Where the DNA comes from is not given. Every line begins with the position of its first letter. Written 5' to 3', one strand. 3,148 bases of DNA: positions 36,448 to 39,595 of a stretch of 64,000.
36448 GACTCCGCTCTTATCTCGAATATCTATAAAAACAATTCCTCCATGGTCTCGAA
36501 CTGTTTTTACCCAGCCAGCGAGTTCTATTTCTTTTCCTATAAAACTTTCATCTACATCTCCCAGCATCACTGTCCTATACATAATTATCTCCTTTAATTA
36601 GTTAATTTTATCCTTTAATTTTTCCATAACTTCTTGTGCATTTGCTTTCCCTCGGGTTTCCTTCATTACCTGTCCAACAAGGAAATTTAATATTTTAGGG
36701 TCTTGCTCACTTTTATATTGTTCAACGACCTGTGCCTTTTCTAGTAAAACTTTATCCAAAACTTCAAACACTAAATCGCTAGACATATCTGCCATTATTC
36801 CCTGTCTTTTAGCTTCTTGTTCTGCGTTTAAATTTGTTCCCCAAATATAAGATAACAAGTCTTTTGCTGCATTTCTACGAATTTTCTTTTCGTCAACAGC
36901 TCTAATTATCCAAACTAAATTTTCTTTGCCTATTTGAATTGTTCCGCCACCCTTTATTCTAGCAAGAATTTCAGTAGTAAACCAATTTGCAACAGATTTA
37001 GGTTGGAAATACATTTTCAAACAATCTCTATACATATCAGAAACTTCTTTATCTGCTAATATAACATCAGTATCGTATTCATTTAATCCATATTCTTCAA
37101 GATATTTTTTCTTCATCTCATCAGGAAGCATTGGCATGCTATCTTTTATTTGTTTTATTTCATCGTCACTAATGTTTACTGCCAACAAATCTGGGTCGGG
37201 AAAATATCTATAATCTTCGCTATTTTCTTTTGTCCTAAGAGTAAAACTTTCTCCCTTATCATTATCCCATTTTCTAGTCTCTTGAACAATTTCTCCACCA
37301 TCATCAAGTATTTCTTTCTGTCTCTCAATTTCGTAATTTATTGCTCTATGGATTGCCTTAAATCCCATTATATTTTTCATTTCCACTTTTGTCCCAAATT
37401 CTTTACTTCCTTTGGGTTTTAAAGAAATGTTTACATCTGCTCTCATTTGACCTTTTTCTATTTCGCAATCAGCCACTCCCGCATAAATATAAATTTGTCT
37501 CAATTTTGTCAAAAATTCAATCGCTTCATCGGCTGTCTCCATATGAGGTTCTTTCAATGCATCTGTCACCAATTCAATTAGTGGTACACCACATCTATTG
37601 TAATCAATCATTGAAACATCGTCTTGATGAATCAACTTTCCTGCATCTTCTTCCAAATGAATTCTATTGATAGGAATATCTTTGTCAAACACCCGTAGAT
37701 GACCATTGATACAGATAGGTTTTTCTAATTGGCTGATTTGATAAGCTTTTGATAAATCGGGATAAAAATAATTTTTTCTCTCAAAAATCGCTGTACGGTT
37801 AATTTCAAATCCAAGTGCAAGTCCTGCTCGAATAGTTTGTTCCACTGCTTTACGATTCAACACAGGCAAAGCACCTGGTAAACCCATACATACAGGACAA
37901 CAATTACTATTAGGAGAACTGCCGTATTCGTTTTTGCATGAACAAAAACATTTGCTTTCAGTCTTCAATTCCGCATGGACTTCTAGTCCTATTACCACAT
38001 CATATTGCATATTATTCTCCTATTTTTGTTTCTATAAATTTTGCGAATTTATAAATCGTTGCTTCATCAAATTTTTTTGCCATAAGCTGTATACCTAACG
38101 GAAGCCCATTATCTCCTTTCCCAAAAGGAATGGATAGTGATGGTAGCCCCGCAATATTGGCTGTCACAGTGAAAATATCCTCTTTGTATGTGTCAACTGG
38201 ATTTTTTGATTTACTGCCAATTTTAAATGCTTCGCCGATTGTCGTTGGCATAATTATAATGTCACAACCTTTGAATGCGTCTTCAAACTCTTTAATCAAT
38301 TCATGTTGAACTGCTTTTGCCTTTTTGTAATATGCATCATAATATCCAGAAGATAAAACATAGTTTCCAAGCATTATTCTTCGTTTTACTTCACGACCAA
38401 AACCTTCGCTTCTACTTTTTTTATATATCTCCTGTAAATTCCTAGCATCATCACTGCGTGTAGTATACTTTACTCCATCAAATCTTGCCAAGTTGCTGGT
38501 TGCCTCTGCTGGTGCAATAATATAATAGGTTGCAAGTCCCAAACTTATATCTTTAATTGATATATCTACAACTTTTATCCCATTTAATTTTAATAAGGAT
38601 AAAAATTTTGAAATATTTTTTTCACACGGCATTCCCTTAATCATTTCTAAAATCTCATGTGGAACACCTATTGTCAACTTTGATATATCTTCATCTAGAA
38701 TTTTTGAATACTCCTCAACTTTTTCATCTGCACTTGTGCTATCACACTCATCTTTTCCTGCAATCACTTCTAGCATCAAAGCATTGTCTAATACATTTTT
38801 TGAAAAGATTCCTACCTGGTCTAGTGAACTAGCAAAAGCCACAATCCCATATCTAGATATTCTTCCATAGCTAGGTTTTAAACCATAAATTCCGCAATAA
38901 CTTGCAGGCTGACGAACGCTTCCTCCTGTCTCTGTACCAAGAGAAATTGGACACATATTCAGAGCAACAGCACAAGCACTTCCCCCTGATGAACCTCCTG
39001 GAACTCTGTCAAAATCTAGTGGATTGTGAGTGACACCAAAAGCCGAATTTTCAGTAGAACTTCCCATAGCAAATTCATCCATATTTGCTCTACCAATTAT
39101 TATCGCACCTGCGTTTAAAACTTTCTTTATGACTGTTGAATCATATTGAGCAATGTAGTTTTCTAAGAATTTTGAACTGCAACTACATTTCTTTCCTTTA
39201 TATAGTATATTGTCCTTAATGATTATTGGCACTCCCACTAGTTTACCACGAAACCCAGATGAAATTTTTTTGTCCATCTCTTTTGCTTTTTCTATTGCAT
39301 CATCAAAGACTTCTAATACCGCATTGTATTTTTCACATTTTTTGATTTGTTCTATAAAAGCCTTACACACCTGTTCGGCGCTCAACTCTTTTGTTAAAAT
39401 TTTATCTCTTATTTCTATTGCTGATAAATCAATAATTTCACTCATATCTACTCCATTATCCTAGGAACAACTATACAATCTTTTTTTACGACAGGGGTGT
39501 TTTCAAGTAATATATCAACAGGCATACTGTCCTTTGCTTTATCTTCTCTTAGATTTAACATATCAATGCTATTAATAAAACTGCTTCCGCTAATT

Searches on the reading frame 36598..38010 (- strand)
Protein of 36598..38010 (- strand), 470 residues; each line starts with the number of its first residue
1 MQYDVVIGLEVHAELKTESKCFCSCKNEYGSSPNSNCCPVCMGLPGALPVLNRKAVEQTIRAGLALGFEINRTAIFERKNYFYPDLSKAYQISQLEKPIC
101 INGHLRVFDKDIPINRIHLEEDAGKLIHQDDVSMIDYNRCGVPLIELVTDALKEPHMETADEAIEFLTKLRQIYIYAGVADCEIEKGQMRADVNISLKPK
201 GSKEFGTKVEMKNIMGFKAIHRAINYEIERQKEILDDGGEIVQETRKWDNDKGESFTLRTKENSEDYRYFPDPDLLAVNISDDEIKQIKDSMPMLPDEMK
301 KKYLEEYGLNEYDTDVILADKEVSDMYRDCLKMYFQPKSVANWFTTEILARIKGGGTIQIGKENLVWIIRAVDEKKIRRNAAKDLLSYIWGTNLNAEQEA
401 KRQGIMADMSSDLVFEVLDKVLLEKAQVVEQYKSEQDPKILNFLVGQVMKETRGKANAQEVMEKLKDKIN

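Call 3: search_protein_families(library=ncbifam, proteins=[window:36598-38010:-])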
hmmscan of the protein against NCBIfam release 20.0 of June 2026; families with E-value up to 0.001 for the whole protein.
window:36598-38010:- (470 aa): 9 families
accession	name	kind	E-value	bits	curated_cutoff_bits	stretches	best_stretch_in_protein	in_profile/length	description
NF004014.0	PRK05477.1-4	equivalog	1.1e-168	561.9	414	1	1-469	1-474/475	Asp-tRNA(Asn)/Glu-tRNA(Gln) amidotransferase subunit GatB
NF004012.0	PRK05477.1-2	equivalog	3.4e-168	560.3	338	1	1-469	2-478/481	Asp-tRNA(Asn)/Glu-tRNA(Gln) amidotransferase subunit GatB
TIGR00133.1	gatB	equivalog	2.9e-150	501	314.8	1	1-469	2-480/481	Asp-tRNA(Asn)/Glu-tRNA(Gln) amidotransferase subunit GatB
NF004015.0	PRK05477.1-5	equivalog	1.4e-144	482.4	628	1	2-469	14-486/488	Asp-tRNA(Asn)/Glu-tRNA(Gln) amidotransferase subunit GatB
NF004011.1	PRK05477.1-1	equivalog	7.9e-141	470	680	1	1-468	1-472/475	Asp-tRNA(Asn)/Glu-tRNA(Gln) amidotransferase subunit GatB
NF004013.0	PRK05477.1-3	equivalog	5.5e-130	434.2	653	1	2-469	16-499/501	Asp-tRNA(Asn)/Glu-tRNA(Gln) amidotransferase subunit GatB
NF003107.0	PRK04028.1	equivalog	1.3e-45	156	456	3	241-469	403-624/630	Glu-tRNA(Gln) amidotransferase subunit GatE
TIGR00134.1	gatE_arch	equivalog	3.1e-33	114.9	319.55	2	243-469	399-618/622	Glu-tRNA(Gln) amidotransferase subunit GatE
NF011291.0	PRK14703.1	equivalog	1.5e-24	86.3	681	1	295-470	592-768/769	glutamine--tRNA ligase/YqeY domain fusion protein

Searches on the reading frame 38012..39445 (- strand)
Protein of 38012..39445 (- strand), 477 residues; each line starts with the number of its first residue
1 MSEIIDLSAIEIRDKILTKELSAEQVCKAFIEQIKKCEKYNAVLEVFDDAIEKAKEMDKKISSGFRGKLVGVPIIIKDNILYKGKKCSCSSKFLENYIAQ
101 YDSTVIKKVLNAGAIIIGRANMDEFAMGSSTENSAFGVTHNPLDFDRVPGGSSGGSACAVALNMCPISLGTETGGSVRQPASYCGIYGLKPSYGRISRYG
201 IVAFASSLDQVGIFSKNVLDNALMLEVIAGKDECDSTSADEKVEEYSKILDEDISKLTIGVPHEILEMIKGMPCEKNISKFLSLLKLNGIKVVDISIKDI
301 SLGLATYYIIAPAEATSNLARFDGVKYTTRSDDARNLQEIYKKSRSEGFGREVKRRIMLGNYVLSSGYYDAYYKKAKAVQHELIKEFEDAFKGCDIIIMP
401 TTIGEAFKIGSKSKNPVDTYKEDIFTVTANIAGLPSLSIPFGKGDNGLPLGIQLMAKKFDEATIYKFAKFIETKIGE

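Call 3: search_protein_families(library=ncbifam, proteins=[window:38012-39445:-])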
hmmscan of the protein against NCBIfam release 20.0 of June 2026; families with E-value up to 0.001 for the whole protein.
window:38012-39445:- (477 aa): 26 families (the best 25 are shown)
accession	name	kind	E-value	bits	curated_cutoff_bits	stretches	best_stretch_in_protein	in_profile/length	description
TIGR00132.1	gatA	equivalog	2.2e-177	590.5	481.1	1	13-475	2-464/466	Asp-tRNA(Asn)/Glu-tRNA(Gln) amidotransferase subunit GatA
NF005517.0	PRK07139.1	equivalog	1.4e-92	310.7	546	1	33-476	14-434/439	amidase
NF005565.0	PRK07235.1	subfamily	9.4e-88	295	545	1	48-474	67-500/506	amidase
NF005688.0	PRK07488.1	equivalog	8.1e-83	278.9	532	1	3-474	7-465/474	indoleacetamide hydrolase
NF006631.0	PRK09201.1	equivalog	2.8e-78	263.7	461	1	5-473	5-453/466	AtzE family amidohydrolase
TIGR02715.1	amido_AtzE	subfamily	8.9e-75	252.3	425.75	1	9-473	2-446/452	AtzE family amidohydrolase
NF005686.0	PRK07486.1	subfamily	2.6e-66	224.3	465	2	2-259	9-271/486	amidase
NF004815.0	PRK06169.1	equivalog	1.2e-65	221.9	506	1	2-474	5-458/471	amidase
NF006006.0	PRK08137.1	equivalog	2.1e-64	218.2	534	1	5-466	32-502/529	amidase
NF005687.0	PRK07487.1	subfamily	5.7e-64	216.6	428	1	2-475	3-456/468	amidase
NF005450.0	PRK07042.1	equivalog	6.7e-64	216.1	458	1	1-474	1-451/464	amidase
NF004816.0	PRK06170.1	equivalog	3e-62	210.8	503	1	9-476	14-483/493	amidase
NF006043.0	PRK08186.1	subfamily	5.7e-61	206.7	487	2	7-299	7-295/600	allophanate hydrolase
NF006169.0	PRK08310.1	equivalog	1.4e-60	205.8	391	2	56-237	13-196/395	amidase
TIGR02713.1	allophanate_hyd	equivalog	3.4e-59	200.8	511.05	1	50-471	13-409/563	allophanate hydrolase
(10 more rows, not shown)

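Call 9: find_related_loci(query=window:38012-39445:-, collection=genome_contigs, flank=6000)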
Query window:38012-39445:- (477 aa) in genome_contigs; peptide patterns used: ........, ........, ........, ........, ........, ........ (x = any residue, [..] = any of these).
600 stretches matched a pattern (row limit reached: there are more); 598 encode a relative of the query (tblastn E <= 1e-3); the best 80 are kept; 80 distinct loci.
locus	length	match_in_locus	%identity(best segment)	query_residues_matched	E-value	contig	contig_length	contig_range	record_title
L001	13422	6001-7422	80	3-476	0e+0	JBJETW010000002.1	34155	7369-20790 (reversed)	MAG: Candidatus Onthoplasma sp. isolate PUUB17_bin.020 NODE_1131_length_34155_cov_10.754633, whole genome shotgun sequen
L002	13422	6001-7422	73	3-477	0e+0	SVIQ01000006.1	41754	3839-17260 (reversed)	MAG: Clostridiales bacterium isolate SIG413 NODE_20545_length_41754_cov_2.785836, whole genome shotgun sequence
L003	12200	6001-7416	50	3-472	2e-152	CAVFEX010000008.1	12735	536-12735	bacterium isolate G02621-L1_cleanbin_000024 genome assembly, contig: Spades_G02621-L1_contig_1587, whole genome shotgun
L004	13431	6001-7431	50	3-476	3e-146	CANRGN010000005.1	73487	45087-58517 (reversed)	MAG: uncultured Clostridia bacterium isolate Lapin-022__bin27 genome assembly, contig: Lapin-022__NODE_328_length_73487_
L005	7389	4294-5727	49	1-476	9e-146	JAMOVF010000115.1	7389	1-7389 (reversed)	MAG: Deltaproteobacteria bacterium isolate PIR-30_metabat1_scaf2bin.087 PIR-30_scaffold_4236_c1, whole genome shotgun se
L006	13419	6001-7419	52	3-477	4e-145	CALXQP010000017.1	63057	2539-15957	MAG: uncultured Clostridia bacterium isolate E14__bin256 genome assembly, contig: E14__k127_3246896, whole genome shotgu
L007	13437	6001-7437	46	1-476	3e-144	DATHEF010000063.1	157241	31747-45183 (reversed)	MAG TPA_asm: Thermoanaerobaculia bacterium isolate SMAG_U12414 k141_926378, whole genome shotgun sequence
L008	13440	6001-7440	52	3-477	4e-144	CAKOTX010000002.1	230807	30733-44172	MAG: uncultured Clostridia bacterium isolate REFINED_METABAT215_TOP10_CONTIGS_1500_ASSEMBLY_K77_MERGED__Hadza_MoBio_hadz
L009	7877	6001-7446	52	1-477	7e-145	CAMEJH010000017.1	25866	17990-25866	MAG: uncultured Clostridium sp. isolate SRR15057922_bin.21_metaWRAP_v1.3_MAG genome assembly, contig: ERZ10407413.768, w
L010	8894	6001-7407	52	3-468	5e-144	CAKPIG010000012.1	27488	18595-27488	MAG: uncultured Clostridia bacterium isolate REFINED_METABAT215_TOP10_CONTIGS_1500_ASSEMBLY_K77_MERGED__Nepal_MoBio_Fibe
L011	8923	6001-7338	51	38-472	6e-144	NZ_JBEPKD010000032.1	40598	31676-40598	Halalkalibacter oceani strain DSM 100579 Ga0480542_32, whole genome shotgun sequence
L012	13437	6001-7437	51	4-477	2e-143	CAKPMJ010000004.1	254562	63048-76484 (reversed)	MAG: uncultured Clostridia bacterium isolate REFINED_METABAT215_TOP10_CONTIGS_1500_ASSEMBLY_K77_MERGED__Hadza_MoBio_hadz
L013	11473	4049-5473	52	4-475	6e-143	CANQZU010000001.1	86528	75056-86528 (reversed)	MAG: uncultured Clostridia bacterium isolate Lapin-018__bin20 genome assembly, contig: Lapin-018__NODE_194_length_86528_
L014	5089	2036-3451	48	3-472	3e-144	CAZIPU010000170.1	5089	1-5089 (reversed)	MAG TPA_asm: uncultured Syntrophales bacterium isolate binchicken_co20_416 genome assembly, contig: NODE_29041_length_50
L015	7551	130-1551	47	6-474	8e-142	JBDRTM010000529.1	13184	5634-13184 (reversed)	MAG: Planctomycetota bacterium isolate MEGAHIT-group-3.76 k141_764561, whole genome shotgun sequence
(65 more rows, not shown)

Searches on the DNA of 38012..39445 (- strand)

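Call 67: search_rna_families(sources=[L003, L004, L006, L008, L009, L010, L012, L013, L019, L022, L026], threshold=gathering)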
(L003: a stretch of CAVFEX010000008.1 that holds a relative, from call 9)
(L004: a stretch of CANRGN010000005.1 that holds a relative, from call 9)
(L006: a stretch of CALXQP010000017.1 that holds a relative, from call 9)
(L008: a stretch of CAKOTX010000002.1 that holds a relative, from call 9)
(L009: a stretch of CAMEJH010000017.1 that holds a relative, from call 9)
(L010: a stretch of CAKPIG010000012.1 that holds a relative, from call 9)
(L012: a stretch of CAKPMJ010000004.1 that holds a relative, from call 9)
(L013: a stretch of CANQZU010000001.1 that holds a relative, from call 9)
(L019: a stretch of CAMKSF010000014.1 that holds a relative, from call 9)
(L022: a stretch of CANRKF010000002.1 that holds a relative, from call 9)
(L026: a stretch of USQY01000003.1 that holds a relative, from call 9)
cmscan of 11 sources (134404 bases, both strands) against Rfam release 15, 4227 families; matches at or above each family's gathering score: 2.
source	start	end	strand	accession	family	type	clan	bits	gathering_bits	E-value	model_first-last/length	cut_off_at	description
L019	13071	13298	+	RF00230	T-box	Cis-reg; leader;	-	106.3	93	3.8e-22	1-219/219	no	T-box leader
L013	2441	2572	+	RF00557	L10_leader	Cis-reg; leader;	-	52.6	44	3.2e-05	1-138/138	no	Ribosomal protein L10 leader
